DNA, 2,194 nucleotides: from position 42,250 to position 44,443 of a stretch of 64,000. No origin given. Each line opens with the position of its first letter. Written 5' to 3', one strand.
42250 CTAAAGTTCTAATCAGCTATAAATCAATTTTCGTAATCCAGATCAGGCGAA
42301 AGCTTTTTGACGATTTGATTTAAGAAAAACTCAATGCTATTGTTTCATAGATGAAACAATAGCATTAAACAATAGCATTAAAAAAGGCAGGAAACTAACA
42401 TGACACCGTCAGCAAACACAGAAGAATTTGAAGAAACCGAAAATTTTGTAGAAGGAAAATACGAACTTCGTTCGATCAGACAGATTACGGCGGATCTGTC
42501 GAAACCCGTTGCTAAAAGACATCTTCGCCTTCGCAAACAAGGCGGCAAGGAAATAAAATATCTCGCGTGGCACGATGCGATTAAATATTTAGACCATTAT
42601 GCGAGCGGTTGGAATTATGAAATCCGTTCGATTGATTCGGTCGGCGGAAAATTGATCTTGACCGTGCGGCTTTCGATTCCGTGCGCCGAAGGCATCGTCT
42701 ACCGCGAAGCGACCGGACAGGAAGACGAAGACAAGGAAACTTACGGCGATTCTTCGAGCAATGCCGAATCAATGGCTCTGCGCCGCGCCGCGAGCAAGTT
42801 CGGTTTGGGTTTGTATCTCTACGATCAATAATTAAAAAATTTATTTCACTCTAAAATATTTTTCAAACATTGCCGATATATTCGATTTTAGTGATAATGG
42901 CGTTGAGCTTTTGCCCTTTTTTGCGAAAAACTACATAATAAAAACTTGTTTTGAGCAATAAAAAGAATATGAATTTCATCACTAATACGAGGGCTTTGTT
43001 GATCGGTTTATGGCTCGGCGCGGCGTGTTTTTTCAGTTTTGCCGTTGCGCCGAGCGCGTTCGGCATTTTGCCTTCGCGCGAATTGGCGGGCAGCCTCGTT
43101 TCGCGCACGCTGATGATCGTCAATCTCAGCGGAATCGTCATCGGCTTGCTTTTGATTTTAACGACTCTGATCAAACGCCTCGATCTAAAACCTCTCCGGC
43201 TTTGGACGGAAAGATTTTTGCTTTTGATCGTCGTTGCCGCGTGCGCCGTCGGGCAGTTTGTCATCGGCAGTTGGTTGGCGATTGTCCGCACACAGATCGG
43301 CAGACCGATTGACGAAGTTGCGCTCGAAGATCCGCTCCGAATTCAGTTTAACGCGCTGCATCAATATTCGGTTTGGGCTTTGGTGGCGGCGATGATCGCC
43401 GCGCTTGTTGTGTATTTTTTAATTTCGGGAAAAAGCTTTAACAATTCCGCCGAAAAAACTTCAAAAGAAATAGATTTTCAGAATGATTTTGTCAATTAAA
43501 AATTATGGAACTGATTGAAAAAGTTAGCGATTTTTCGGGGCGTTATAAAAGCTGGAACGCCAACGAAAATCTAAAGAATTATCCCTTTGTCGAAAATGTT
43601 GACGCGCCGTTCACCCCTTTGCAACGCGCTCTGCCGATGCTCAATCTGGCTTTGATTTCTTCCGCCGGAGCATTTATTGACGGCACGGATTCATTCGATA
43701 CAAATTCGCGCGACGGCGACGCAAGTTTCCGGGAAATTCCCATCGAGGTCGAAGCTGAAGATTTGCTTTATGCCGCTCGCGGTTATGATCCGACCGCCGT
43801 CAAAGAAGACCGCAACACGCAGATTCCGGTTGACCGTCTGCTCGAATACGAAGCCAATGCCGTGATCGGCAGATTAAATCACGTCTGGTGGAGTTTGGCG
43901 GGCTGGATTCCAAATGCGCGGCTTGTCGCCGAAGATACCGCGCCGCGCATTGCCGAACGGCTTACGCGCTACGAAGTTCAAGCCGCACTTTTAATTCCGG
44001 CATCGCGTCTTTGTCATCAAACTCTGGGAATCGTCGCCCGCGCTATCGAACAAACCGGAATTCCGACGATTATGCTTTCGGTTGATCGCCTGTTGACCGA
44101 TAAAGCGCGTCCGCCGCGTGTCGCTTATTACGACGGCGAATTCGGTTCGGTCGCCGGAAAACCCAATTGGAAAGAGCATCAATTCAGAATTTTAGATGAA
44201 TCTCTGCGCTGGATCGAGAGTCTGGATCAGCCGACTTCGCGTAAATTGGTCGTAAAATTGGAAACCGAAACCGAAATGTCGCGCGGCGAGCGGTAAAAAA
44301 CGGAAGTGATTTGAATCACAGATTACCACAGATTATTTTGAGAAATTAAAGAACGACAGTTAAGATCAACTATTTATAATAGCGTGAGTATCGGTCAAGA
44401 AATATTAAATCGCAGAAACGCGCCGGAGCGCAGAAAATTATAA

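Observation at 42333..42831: A stand-alone Rad52-like annealing protein guarded by a perfect 34-bp palindrome with a third half-site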

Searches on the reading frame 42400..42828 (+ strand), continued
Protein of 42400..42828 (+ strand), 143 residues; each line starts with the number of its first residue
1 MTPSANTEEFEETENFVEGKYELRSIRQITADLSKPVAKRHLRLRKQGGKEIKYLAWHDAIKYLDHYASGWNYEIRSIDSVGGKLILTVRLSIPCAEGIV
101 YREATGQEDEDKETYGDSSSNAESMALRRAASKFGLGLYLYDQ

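Call 51: find_homologous_proteins(query=L015:6294-7298:+, max_evalue=1e-30)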
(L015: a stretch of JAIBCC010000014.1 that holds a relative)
Query L015:6294-7298:+ (335 aa): 4719 proteins with E <= 1e-30 among 7895 candidates; the best 120 are listed.
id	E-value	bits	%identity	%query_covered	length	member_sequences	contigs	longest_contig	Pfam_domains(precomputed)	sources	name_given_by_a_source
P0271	2.6e-228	775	99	100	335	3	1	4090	PF04055.28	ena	-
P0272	6.4e-218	741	94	100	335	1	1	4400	PF04055.28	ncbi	-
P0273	1.1e-210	717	91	100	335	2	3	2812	PF04055.28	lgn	-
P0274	1.6e-207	707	90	100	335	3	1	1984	PF04055.28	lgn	-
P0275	4.9e-207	705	89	100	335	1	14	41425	PF04055.28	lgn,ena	-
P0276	9.8e-207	704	88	100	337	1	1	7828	PF04055.28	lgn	-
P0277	3.6e-204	696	87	100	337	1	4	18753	PF04055.28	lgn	-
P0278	2.7e-203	693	87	100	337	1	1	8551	PF04055.28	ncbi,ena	ncbi:MAG: radical SAM protein [Acidobacteriota bacterium]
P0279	4.0e-203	692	88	100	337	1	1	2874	PF04055.28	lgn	-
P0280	2.2e-202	690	86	100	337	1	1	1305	PF04055.28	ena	-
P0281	2.7e-202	690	86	100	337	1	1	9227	PF04055.28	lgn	-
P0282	2.8e-201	686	86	100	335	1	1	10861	PF04055.28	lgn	-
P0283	7.8e-199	678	85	100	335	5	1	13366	PF04055.28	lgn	-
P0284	1.2e-198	678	84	100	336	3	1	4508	PF04055.28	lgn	-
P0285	2.5e-198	677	85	100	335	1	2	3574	PF04055.28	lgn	-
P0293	4.1e-187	640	81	100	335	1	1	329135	PF04055.28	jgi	jgi:DNA repair photolyase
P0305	8.3e-173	593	76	100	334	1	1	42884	PF04055.28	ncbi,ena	-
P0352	3.0e-165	568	71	97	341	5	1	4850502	PF04055.28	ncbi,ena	-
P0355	3.6e-165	568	72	100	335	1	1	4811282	PF04055.28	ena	-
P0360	6.8e-165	567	73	100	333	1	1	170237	PF04055.28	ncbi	-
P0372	3.5e-163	561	70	100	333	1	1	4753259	PF04055.28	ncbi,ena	-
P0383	2.3e-162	558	70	100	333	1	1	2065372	PF04055.28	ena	-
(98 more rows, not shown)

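Call 52: search_protein_families(library=pfam, proteins=[L015:6294-7298:+, L018:5440-7341:+], max_evalue=0.001)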
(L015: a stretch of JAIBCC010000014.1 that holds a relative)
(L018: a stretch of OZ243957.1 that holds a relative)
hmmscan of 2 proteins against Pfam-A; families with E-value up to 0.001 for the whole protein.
L015:6294-7298:+ (335 aa): 1 family
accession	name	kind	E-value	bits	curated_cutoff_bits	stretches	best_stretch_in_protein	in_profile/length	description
PF04055.27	Radical_SAM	-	2.6e-13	50.9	29.5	1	53-229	1-165/166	Radical SAM superfamily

L018:5440-7341:+ (634 aa): 4 families
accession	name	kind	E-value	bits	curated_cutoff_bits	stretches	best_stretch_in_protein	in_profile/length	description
PF00437.27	T2SSE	-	3.8e-45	154.6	24.9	1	286-550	17-280/370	Type II/IV secretion system protein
PF13476.12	AAA_23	-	7.2e-05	23.9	27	1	399-423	16-40/201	AAA domain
PF25199.1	nSTAND_NTPase5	-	0.0001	22.6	34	1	402-488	41-136/145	Novel STAND NTPase 5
PF13401.12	AAA_22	-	0.00069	20.4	27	0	401-440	4-42/130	AAA domain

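Call 53: find_encoding_contigs(protein=P0372, flank=1500, max_places=2)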
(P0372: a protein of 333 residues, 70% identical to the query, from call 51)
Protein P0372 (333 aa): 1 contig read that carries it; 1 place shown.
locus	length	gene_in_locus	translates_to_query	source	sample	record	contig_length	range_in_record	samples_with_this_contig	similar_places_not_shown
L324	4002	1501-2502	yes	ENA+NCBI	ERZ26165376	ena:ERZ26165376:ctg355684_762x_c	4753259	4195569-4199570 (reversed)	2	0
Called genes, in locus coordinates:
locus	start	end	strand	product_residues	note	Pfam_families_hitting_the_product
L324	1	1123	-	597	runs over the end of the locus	PF00270:DEAD, PF04851:ResIII (faint), PF00271:Helicase_C, PF25399:DeaD_dimer, PF03880:DbpA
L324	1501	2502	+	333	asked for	PF04055:Radical_SAM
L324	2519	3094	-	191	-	PF09832:DUF2059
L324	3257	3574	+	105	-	PF13424:TPR_12 (faint), PF14559:TPR_19 (faint), PF00515:TPR_1 (faint), PF07719:TPR_2 (faint), PF13428:TPR_14 (faint), PF13176:TPR_7 (faint), PF13181:TPR_8 (weak)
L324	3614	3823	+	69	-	-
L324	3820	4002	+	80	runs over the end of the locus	PF07927:HicA_toxin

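Call 54: find_encoding_contigs(protein=P0352, flank=1500, max_places=2)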
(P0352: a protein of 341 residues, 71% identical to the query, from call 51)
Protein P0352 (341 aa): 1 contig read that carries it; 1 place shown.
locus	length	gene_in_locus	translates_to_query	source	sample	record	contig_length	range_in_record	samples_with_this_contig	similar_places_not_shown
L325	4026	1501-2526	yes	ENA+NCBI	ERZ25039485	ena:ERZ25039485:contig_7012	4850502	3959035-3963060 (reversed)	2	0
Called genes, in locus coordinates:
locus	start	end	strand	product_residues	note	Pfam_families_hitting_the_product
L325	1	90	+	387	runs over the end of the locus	PF02771:Acyl-CoA_dh_N, PF02770:Acyl-CoA_dh_M, PF00441:Acyl-CoA_dh_1, PF08028:Acyl-CoA_dh_2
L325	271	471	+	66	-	PF10047:DUF2281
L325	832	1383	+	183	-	PF13302:Acetyltransf_3 (weak), PF00583:Acetyltransf_1, PF13673:Acetyltransf_10, PF13508:Acetyltransf_7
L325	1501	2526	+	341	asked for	PF04055:Radical_SAM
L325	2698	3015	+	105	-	PF13176:TPR_7 (faint), PF13428:TPR_14 (faint), PF07719:TPR_2 (faint), PF13424:TPR_12 (faint), PF13431:TPR_17 (faint), PF14559:TPR_19 (faint), PF13181:TPR_8 (weak)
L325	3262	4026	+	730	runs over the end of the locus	PF00676:E1_dh, PF02779:Transket_pyr, PF02780:Transketolase_C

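Call 55: find_encoding_contigs(protein=P0355, flank=1500, max_places=2)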
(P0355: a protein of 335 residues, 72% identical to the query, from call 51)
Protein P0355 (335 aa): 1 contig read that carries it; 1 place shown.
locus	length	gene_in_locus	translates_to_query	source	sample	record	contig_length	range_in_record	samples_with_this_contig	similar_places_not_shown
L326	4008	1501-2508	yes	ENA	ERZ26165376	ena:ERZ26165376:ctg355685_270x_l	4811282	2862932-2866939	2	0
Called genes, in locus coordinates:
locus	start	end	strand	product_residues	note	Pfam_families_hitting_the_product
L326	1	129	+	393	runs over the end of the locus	PF02771:Acyl-CoA_dh_N, PF02770:Acyl-CoA_dh_M, PF00441:Acyl-CoA_dh_1, PF08028:Acyl-CoA_dh_2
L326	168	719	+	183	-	PF14317:YcxB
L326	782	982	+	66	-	PF10047:DUF2281 (weak)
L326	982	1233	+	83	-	PF01850:PIN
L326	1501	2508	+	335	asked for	PF04055:Radical_SAM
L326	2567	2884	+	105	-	PF13181:TPR_8 (faint), PF14559:TPR_19 (faint), PF00515:TPR_1 (faint), PF13176:TPR_7 (faint)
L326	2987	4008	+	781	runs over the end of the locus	PF00676:E1_dh, PF02779:Transket_pyr, PF02780:Transketolase_C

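Call 56: find_encoding_contigs(protein=P0293, flank=1500, max_places=2)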
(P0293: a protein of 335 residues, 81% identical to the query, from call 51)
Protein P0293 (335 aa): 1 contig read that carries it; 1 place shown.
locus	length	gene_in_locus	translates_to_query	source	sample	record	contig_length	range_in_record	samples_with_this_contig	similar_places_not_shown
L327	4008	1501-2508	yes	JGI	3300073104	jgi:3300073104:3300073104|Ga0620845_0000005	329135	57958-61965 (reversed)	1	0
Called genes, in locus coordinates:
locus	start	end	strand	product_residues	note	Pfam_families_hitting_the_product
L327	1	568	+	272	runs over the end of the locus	PF24741:AlkZ-rel, PF06224:AlkZ-like (weak)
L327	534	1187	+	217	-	PF01209:Ubie_methyltran, PF05175:MTS (weak), PF13489:Methyltransf_23 (weak), PF03848:TehB, PF13847:Methyltransf_31, PF08241:Methyltransf_11, PF08242:Methyltransf_12, PF13649:Methyltransf_25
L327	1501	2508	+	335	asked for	PF04055:Radical_SAM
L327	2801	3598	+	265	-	-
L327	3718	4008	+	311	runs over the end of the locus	PF03308:MeaB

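Call 65: find_encoding_contigs(protein=P0383, flank=1000, max_places=2)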
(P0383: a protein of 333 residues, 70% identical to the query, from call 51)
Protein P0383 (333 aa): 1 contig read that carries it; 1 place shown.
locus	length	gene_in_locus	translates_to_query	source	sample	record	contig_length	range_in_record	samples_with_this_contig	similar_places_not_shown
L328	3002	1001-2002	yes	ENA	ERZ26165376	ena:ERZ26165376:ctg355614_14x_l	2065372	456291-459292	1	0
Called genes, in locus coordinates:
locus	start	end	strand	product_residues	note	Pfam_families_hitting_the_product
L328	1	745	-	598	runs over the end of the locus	PF00270:DEAD, PF04851:ResIII (weak), PF00271:Helicase_C, PF25399:DeaD_dimer, PF03880:DbpA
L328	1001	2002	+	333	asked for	PF04055:Radical_SAM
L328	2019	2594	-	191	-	PF09832:DUF2059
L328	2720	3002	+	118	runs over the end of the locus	PF13428:TPR_14 (faint), PF14559:TPR_19 (faint), PF13181:TPR_8 (weak)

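Call 66: find_encoding_contigs(protein=P0360, flank=1000, max_places=2)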
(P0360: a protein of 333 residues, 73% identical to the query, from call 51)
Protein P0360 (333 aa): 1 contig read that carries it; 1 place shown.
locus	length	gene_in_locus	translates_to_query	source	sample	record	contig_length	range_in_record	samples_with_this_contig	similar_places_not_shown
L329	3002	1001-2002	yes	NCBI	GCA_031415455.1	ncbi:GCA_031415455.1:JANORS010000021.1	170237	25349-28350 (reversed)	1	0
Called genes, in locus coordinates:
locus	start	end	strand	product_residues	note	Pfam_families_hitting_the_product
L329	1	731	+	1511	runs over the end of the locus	PF03160:Calx-beta, PF01839:FG-GAP (faint), PF13517:FG-GAP_3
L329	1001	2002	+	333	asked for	PF04055:Radical_SAM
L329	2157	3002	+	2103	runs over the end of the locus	PF13205:Big_5, PF01835:MG2, PF07703:A2M_BRD, PF00207:A2M, PF19516:DUF6049, PF17973:bMG10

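Call 67: find_encoding_contigs(protein=P0305, flank=1000, max_places=2)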
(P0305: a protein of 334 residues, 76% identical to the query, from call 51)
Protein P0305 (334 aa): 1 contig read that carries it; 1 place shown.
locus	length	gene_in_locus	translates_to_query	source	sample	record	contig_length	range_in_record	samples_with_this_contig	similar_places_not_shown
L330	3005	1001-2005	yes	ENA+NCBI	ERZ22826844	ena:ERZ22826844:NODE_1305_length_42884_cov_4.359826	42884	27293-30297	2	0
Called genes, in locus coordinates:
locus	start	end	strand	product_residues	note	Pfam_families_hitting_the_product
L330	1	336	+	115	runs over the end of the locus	PF00355:Rieske, PF13806:Rieske_2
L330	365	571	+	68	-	-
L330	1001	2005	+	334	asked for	PF04055:Radical_SAM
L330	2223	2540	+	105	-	PF13428:TPR_14 (faint), PF00515:TPR_1 (faint), PF07719:TPR_2 (faint), PF13176:TPR_7 (faint), PF13424:TPR_12 (faint), PF13431:TPR_17 (faint), PF14559:TPR_19 (faint), PF13181:TPR_8 (weak)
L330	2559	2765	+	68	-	-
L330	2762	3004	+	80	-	PF07927:HicA_toxin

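Call 75: find_related_loci(query=A1, collection=viral_contigs, flank=3000)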
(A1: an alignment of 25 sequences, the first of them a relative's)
Query A1 (143 aa) in viral_contigs; peptide patterns used: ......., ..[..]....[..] (x = any residue, [..] = any of these).
85 stretches matched a pattern; 1 encode a relative of the query (tblastn E <= 1e-3); 1 distinct loci.
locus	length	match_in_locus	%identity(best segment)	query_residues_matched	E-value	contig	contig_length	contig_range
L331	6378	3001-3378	55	17-142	3e-45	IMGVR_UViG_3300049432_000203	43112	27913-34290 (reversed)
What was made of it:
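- Closest known: Deinococcus DdrA with the RDRM / DdrO-IrrE radiation-desiccation regulon. Different: The phylum is different, and the family has its own phage relative at 55% identity (call 75).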

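Call 87: search_protein_families(library=pfam, proteins=[L331:2582-3016:+, L331:3016-3387:+, L331:3387-3899:+, L331:3899-4795:+, L331:2187-2582:+, L331:4928-5353:+, L331:1651-2214:+, L331:841-1326:+], max_evalue=0.01)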
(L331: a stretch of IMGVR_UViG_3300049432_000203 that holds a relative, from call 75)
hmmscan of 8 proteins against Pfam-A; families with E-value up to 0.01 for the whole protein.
L331:2582-3016:+ (145 aa): 1 family
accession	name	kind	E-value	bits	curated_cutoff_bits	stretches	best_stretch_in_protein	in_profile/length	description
PF13563.12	2_5_RNA_ligase2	-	0.0047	17.4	27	1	61-126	8-67/152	2'-5' RNA ligase superfamily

L331:3016-3387:+ (124 aa): 1 family
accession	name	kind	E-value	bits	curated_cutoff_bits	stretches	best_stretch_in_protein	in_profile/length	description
PF04098.21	Rad52_Rad22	-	0.00049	20.5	20.3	1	6-123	3-138/153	Rad52/22 family double-strand break repair protein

L331:3387-3899:+ (171 aa): 0 families

L331:3899-4795:+ (299 aa): 5 families
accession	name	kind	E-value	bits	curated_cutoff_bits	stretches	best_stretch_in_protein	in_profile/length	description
PF13730.12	HTH_36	-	1.2e-05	25.4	25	1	100-144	10-52/55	Helix-turn-helix domain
PF13545.12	HTH_Crp_2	-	0.0002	21.7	27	1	115-143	19-48/70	Crp-like helix-turn-helix domain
PF05732.17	RepL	-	0.00035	20.5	20.3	1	112-146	70-104/164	Firmicute plasmid replication protein (RepL)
PF08279.18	HTH_11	-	0.0013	19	25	1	117-145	15-43/55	HTH domain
PF25213.1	HVO_A0261_N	-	0.0022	18.3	35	0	118-144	25-51/86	HVO_A0261 N-terminal domain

L331:2187-2582:+ (132 aa): 0 families

L331:4928-5353:+ (142 aa): 2 families
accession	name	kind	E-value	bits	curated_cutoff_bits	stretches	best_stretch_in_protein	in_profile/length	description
PF13455.12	MUG113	-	9.9e-09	36.1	22.3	1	67-126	2-67/73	Meiotically up-regulated gene 113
PF10544.15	T5orf172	-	1.1e-05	26.4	20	1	54-127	2-95/101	T5orf172 domain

L331:1651-2214:+ (188 aa): 12 families
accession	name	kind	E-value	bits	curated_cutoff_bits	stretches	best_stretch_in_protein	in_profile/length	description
PF13424.12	TPR_12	-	3e-12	47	30.1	2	89-162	1-76/77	Tetratricopeptide repeat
PF00515.34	TPR_1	-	7e-11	41.9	27.8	0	137-160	7-30/34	Tetratricopeptide repeat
PF07719.23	TPR_2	-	2.7e-10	40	27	1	132-160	2-30/34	Tetratricopeptide repeat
PF13181.12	TPR_8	-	1.1e-07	31.9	25.7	0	53-74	4-25/34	Tetratricopeptide repeat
PF13428.12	TPR_14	-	5.6e-05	23.9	23.5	0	133-161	3-31/44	Tetratricopeptide repeat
PF13432.12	TPR_16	-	6.9e-05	23.7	32.7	0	137-185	3-45/65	Tetratricopeptide repeat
PF13431.12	TPR_17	-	0.00019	21.9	24.4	0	92-111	14-33/34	Tetratricopeptide repeat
PF13374.12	TPR_10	-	0.00089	19.6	27.5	0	96-114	7-25/42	Tetratricopeptide repeat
PF14559.12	TPR_19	-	0.0012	19.6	25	0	93-118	27-52/68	Tetratricopeptide repeat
PF13174.12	TPR_6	-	0.003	18.6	26.3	0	137-156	6-25/33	Tetratricopeptide repeat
PF13176.12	TPR_7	-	0.0063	17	27.9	0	55-80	4-29/36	Tetratricopeptide repeat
PF17874.7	TPR_MalT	-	0.0072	16.1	45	0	50-156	122-227/336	MalT-like TPR region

L331:841-1326:+ (162 aa): 0 families
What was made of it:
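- Tried and rejected: The ORF next to the phage homologue in L331 looked like NinB by eye, but Pfam does not support this (call 87), so I dropped it.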

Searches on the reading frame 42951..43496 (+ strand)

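Call 52: search_protein_families(library=pfam, proteins=[window:42951-43496:+], max_evalue=0.001)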
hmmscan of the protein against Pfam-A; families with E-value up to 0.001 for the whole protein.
window:42951-43496:+ (182 aa): 1 family
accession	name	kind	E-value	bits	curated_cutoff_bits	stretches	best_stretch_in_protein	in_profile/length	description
PF13664.11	DUF4149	-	6.5e-13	49.2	24.6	1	16-115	1-99/102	Domain of unknown function (DUF4149)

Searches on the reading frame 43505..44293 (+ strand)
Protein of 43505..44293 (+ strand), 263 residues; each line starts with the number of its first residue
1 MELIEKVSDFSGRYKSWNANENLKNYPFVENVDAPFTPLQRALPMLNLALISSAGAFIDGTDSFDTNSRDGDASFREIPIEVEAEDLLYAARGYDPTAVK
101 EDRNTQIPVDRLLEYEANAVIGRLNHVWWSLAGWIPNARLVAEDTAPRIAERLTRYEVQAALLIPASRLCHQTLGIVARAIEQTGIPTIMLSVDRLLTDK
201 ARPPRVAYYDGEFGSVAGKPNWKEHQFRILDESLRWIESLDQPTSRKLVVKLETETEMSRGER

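Call 52: search_protein_families(library=pfam, proteins=[window:43505-44293:+], max_evalue=0.001)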
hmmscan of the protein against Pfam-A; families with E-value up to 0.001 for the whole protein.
window:43505-44293:+ (263 aa): 1 family
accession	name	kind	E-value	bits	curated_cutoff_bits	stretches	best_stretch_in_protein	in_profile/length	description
PF07355.17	GRDB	-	1.5e-08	34.8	22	1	81-163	263-344/347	Glycine/sarcosine/betaine reductase selenoprotein B (GRDB)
